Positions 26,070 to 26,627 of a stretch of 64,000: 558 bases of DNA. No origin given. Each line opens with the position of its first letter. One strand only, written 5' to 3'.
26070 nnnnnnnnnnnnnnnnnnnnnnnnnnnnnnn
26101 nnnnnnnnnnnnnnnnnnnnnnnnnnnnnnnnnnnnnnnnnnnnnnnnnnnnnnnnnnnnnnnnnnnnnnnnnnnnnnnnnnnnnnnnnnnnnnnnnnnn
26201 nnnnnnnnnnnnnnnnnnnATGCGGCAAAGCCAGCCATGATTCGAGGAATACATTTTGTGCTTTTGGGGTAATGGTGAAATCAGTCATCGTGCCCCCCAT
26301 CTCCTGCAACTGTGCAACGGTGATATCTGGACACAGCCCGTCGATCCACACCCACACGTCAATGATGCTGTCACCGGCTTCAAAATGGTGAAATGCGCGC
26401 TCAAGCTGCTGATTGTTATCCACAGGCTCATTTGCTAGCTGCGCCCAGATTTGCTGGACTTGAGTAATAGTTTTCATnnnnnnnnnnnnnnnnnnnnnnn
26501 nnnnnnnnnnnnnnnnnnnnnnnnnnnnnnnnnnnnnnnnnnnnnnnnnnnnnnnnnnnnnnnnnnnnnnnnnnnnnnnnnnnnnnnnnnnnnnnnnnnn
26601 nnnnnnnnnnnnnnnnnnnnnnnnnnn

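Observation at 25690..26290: Partial gene duplication / recombination scar within the small early-gene cluster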

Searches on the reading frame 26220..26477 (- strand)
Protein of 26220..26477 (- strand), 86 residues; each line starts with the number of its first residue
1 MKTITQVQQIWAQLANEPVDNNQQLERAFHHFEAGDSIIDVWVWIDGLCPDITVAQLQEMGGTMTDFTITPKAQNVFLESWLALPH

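Call 23: find_homologous_proteins(query=window:26220-26477:-, max_evalue=0.01)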
Query seq(86 aa) (86 aa): 8 proteins with E <= 0.01 among 8 candidates.
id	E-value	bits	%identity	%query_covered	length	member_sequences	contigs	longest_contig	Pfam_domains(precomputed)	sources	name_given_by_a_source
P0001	1.3e-30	123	92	71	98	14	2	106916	-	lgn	-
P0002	2.5e-20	90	91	51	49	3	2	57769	-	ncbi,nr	ncbi:hypothetical protein AN425_004370 [Escherichia coli]|nr:hypothetical protein [Escherichia coli]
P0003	1.0e-4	40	95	26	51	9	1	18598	-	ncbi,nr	ncbi:ABC transporter, partial [Escherichia coli]|nr:ABC transporter [Escherichia coli]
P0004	2.9e-4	39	95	26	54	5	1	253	-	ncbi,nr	ncbi:ABC transporter, partial [Escherichia coli]|nr:ABC transporter [Escherichia coli]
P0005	3.6e-4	38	95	26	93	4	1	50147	-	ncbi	-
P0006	6.6e-4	38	95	26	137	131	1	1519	-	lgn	-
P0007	1.5e-3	37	95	26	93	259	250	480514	-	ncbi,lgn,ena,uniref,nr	ncbi:TPA: ABC transporter [Escherichia coli]|uniref:ABC transporter n=1 Tax=Escherichia coli TaxID=5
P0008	8.0e-3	34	95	26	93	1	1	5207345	-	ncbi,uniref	ncbi:ABC transporter [Escherichia coli]|uniref:ABC transporter n=1 Tax=Escherichia coli TaxID=562 Re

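Call 28: find_encoding_contigs(protein=P0001, flank=2500, max_places=3)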
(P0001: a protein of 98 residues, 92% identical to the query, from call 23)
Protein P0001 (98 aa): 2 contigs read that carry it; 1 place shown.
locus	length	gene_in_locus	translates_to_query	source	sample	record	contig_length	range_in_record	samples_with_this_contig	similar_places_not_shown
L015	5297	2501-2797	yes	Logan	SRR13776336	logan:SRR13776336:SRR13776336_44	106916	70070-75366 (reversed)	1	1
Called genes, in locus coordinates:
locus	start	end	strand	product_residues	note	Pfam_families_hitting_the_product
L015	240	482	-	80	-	-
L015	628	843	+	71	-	-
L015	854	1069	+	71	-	-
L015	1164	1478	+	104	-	-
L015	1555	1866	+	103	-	-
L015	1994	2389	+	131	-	-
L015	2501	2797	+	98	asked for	-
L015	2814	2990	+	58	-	-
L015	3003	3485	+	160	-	-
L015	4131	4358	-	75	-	-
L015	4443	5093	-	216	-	-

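Call 40: list_cluster_members(proteins=[window:26220-26477:-, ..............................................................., L016:1533-1730:-, L004:2285-2755:-, window:26220-26288:-])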
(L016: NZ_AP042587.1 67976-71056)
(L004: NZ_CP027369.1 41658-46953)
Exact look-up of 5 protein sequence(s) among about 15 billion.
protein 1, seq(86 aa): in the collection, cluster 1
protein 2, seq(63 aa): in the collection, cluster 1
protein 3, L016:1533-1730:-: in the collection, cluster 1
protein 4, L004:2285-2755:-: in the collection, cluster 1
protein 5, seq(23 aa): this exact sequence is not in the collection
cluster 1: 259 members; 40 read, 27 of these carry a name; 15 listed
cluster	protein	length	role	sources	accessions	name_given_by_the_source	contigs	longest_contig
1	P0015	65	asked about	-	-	hypothetical protein ABGD54_RS21325 [Escherichia coli] | hypothetical protein n=1 Tax=Escherichia coli TaxID=562 RepID=UPI00069B85AC | hypothetical protein [Escherichia coli]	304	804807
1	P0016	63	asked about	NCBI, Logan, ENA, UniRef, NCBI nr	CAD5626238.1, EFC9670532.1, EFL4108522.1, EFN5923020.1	hypothetical protein ACXYWD_09100 [Escherichia coli] | hypothetical protein n=1 Tax=Escherichia coli TaxID=562 RepID=UPI000BE24A53 | hypothetical protein [Escherichia coli]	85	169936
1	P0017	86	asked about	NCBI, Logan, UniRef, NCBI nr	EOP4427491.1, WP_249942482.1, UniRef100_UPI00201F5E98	hypothetical protein [Escherichia coli] | hypothetical protein n=1 Tax=Escherichia coli TaxID=562 RepID=UPI00201F5E98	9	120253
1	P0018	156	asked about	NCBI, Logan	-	-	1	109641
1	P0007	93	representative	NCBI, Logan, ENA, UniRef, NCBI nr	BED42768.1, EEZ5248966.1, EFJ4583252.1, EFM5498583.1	TPA: ABC transporter [Escherichia coli] | ABC transporter n=1 Tax=Escherichia coli TaxID=562 RepID=UPI0007BBFDA1 | ABC transporter [Escherichia coli]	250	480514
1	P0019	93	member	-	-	TPA: ABC transporter [Escherichia coli] | hypothetical protein | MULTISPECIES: hypothetical protein [Enterobacteriaceae]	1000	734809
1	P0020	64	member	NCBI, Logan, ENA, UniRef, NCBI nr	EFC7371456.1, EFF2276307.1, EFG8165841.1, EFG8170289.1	TPA: hypothetical protein ACQ9OC_003544 [Escherichia coli] | hypothetical protein n=1 Tax=Escherichia coli TaxID=562 RepID=UPI0002CA105F | hypothetical protein [Escherichia coli]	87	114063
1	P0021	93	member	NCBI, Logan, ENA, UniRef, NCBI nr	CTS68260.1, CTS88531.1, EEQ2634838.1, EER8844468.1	ABC transporter [Escherichia coli] | hypothetical protein n=1 Tax=Escherichia TaxID=561 RepID=UPI000543971D | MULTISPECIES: hypothetical protein [Escherichia]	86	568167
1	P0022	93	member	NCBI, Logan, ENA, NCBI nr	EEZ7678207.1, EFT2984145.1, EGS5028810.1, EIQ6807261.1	ABC transporter [Escherichia coli]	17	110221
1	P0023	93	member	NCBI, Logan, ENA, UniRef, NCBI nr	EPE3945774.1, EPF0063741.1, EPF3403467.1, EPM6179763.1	ABC transporter [Shigella sonnei] | ABC transporter n=1 Tax=Escherichia coli TaxID=562 RepID=UPI0020BEBFE9 | ABC transporter [Escherichia coli]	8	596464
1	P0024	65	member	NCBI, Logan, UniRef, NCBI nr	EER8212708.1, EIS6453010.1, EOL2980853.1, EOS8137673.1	hypothetical protein ACQVGI_13150 [Escherichia coli] | hypothetical protein n=1 Tax=Escherichia coli TaxID=562 RepID=UPI000BB5DBF5 | hypothetical protein [Escherichia coli]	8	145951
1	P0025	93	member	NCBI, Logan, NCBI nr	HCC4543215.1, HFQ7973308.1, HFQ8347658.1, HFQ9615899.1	TPA: ABC transporter [Escherichia coli] | ABC transporter [Escherichia coli]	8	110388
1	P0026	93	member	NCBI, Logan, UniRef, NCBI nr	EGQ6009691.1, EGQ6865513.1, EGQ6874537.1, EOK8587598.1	ABC transporter [Escherichia coli] | ABC transporter n=1 Tax=Escherichia coli TaxID=562 RepID=UPI0010AD8576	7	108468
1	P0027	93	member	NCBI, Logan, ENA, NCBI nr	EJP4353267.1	ABC transporter [Escherichia coli]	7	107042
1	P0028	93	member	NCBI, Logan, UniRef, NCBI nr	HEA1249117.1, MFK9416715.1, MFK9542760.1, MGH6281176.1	ABC transporter [Escherichia coli] | ABC transporter n=1 Tax=Escherichia coli TaxID=562 RepID=UPI002880AA20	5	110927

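Call 41: find_encoding_contigs(protein=P0017, flank=2000, max_places=10)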
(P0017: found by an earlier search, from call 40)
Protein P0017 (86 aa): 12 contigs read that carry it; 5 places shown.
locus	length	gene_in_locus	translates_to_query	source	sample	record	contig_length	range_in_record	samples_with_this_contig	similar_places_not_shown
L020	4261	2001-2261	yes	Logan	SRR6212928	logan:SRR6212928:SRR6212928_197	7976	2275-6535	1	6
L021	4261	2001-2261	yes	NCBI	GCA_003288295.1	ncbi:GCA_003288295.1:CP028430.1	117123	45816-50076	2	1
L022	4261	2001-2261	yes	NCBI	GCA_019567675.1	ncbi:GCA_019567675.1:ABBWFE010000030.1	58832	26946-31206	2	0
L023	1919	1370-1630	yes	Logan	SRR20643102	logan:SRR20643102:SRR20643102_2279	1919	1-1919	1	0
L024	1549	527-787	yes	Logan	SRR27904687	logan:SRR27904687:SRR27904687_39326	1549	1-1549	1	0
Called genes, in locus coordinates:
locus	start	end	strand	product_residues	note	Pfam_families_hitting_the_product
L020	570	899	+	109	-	-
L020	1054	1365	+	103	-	-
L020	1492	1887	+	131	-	-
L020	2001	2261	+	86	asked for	-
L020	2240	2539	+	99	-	-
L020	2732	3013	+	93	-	-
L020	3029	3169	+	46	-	-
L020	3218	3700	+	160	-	-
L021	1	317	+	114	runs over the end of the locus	-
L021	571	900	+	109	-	-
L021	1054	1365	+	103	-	-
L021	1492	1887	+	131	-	-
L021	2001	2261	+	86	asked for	-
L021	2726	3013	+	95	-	-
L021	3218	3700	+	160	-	-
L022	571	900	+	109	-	-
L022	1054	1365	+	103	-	-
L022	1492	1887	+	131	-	-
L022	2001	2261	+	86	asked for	-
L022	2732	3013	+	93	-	-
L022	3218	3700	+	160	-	-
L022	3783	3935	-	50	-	-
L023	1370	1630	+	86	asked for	-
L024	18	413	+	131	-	-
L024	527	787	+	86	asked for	-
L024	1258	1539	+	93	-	-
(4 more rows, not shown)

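Call 42: find_encoding_contigs(protein=P0015, flank=2000, max_places=10)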
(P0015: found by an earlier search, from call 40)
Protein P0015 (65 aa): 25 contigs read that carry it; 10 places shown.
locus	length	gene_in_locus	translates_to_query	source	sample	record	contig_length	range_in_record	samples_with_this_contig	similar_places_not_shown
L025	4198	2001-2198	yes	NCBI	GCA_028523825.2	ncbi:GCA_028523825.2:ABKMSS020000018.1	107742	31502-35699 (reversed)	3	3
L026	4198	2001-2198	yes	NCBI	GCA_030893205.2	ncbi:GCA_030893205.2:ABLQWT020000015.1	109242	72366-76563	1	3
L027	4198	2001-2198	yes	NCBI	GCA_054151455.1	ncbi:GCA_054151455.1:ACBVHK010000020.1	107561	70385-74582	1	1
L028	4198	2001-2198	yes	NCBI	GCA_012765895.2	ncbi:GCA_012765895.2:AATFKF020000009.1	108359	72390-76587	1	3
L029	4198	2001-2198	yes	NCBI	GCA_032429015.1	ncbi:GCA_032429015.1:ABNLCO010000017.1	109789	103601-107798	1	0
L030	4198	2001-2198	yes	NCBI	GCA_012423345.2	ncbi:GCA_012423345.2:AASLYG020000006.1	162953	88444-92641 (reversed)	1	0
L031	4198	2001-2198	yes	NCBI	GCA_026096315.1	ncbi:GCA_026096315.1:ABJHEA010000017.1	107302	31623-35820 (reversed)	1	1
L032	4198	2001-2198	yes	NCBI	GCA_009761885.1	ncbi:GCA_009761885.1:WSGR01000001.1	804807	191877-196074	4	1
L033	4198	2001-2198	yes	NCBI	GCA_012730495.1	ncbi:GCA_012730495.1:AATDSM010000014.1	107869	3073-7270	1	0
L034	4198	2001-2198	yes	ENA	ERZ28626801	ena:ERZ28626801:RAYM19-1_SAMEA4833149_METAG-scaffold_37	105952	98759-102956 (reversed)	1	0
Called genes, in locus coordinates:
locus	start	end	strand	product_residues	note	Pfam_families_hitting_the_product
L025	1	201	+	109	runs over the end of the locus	-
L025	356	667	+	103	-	-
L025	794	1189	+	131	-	-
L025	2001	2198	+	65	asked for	-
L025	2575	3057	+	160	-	-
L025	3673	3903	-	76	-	-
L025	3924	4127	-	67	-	-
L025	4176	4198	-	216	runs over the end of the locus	-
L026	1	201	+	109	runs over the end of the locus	-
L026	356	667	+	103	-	-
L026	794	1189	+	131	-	-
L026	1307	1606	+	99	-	-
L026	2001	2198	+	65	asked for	-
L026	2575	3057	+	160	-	-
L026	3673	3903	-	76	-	-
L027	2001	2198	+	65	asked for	-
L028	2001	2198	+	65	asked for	-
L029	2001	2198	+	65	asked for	-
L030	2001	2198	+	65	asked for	-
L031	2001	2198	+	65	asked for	-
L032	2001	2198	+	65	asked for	-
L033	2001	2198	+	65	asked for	-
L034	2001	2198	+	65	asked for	-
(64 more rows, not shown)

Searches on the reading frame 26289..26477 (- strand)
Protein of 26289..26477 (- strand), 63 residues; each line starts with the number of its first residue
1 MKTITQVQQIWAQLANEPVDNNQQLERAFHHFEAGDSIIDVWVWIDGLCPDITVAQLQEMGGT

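Call 21: search_protein_families(library=pfam, max_evalue=0.1, proteins=[window:26289-26477:-])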
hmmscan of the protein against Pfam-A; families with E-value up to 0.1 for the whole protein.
seq(63 aa): 0 families

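Call 22: search_protein_families(library=phrogs, max_evalue=0.01, proteins=[window:26289-26477:-])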
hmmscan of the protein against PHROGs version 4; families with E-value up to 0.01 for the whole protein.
seq(63 aa): 1 family
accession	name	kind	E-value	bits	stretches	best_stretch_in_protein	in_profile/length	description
phrog_24588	-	unknown function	2.2e-10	41.1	1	9-57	6-54/55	-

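Call 74: search_protein_families(library=ncbifam, max_evalue=0.1, proteins=[window:26289-26477:-])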
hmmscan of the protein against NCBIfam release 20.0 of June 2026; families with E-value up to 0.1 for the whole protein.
seq(63 aa): 0 families

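Call 75: search_protein_families(library=padloc, max_evalue=0.1, proteins=[window:26289-26477:-])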
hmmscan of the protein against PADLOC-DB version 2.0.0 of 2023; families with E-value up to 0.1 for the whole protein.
seq(63 aa): 0 families

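Call 78: search_dna_similar(query=window:26295-26477:-, collection=plasmids, mode=protein, max_rows=40, rows=spread, max_evalue=0.001)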
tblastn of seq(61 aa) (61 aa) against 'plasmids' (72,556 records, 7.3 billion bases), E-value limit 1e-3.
Records with a match: 14; places in all: 14; records where one place covers at least 80% of the query: 14.
Best place of each record, by identity: >=99% 4; 95-99% 1; 80-90% 1; <60% 8.
By first word of the organism name: Legionella 7; Escherichia 5; Enterobacter 1; Halomonas 1.
By predicted mobility (MOB-suite, as given by PLSDB): non-mobilizable 7; conjugative 7.
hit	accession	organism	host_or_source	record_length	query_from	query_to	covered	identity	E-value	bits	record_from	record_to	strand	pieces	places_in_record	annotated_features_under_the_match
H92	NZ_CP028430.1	Escherichia coli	Bos taurus,feces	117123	1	61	100%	100.0%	2e-34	129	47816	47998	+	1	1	hypothetical protein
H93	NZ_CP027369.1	Escherichia coli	Homo sapiens,stool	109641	1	61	100%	100.0%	3e-34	128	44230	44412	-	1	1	none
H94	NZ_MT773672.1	Escherichia coli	-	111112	1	61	100%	100.0%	4e-34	127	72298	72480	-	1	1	hypothetical protein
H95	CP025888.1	Escherichia coli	Homo sapiens,stool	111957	1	61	100%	100.0%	4e-34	127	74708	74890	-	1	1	record has no annotation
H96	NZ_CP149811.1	Escherichia coli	pig,faecal sample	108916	1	61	100%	98.4%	1e-33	126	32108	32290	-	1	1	hypothetical protein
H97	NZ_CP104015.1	Enterobacter sp. CP102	cell culture,citrus soil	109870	1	59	97%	84.7%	3e-27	108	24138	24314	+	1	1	hypothetical protein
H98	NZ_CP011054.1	Halomonas sp. KO116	Nile Delta Mediterranean Sea surface ...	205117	3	55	87%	41.5%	6e-7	50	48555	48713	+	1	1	hypothetical protein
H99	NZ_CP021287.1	Legionella pneumophila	Homo sapiens,human lung tissue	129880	10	60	84%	35.3%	4e-5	45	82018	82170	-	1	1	hypothetical protein (x2)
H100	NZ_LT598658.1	Legionella pneumophila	Homo sapiens,clinical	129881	10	60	84%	35.3%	4e-5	45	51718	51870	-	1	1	hypothetical protein (x2)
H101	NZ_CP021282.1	Legionella pneumophila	Homo sapiens,human lung tissue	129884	10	60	84%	35.3%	4e-5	45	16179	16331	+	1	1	hypothetical protein (x2)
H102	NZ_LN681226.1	Legionella hackeliae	-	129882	10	60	84%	35.3%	4e-5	45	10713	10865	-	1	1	hypothetical protein (x2)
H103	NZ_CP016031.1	Legionella pneumophila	Isolate,clinical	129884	10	60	84%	35.3%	4e-5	45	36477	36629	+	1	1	hypothetical protein (x2)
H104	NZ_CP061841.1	Legionella pneumophila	pure culture,drinking water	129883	10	60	84%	35.3%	4e-5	45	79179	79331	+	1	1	hypothetical protein (x2)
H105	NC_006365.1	Legionella pneumophila str. Paris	-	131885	10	60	84%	35.3%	4e-5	45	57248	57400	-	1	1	hypothetical protein (x2)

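Call 79: get_annotated_region(hit=H97, flank=1800)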
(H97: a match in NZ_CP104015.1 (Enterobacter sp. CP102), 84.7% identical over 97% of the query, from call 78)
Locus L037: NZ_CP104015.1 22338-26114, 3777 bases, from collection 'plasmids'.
description: Enterobacter sp. CP102 plasmid pCP102, complete sequence
organism: Enterobacter sp. CP102 (NCBI taxid 2976431)
taxonomy: Bacteria; Pseudomonadota; Gammaproteobacteria; Enterobacterales; Enterobacteriaceae; Enterobacter; Enterobacter sp. CP102
host: -; source: cell culture,citrus soil; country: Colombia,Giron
typing (MOB-suite, as given by PLSDB): non-mobilizable
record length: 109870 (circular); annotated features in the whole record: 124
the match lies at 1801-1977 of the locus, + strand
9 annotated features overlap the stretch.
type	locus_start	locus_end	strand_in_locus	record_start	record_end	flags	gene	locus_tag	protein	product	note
CDS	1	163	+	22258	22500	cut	-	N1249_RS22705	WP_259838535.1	hypothetical protein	-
CDS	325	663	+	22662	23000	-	-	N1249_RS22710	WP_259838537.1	hypothetical protein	-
CDS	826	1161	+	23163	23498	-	-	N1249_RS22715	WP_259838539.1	hypothetical protein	-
CDS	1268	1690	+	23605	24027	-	-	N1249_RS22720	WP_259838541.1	hypothetical protein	-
CDS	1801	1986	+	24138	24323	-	-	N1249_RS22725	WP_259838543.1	hypothetical protein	-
CDS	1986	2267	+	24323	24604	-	-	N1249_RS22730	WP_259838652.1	ABC transporter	-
CDS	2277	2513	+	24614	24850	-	-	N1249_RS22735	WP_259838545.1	hypothetical protein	-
CDS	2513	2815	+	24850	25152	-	-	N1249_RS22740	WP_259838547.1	hypothetical protein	-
CDS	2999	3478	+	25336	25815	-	-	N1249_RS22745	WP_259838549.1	DUF1554 domain-containing protein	-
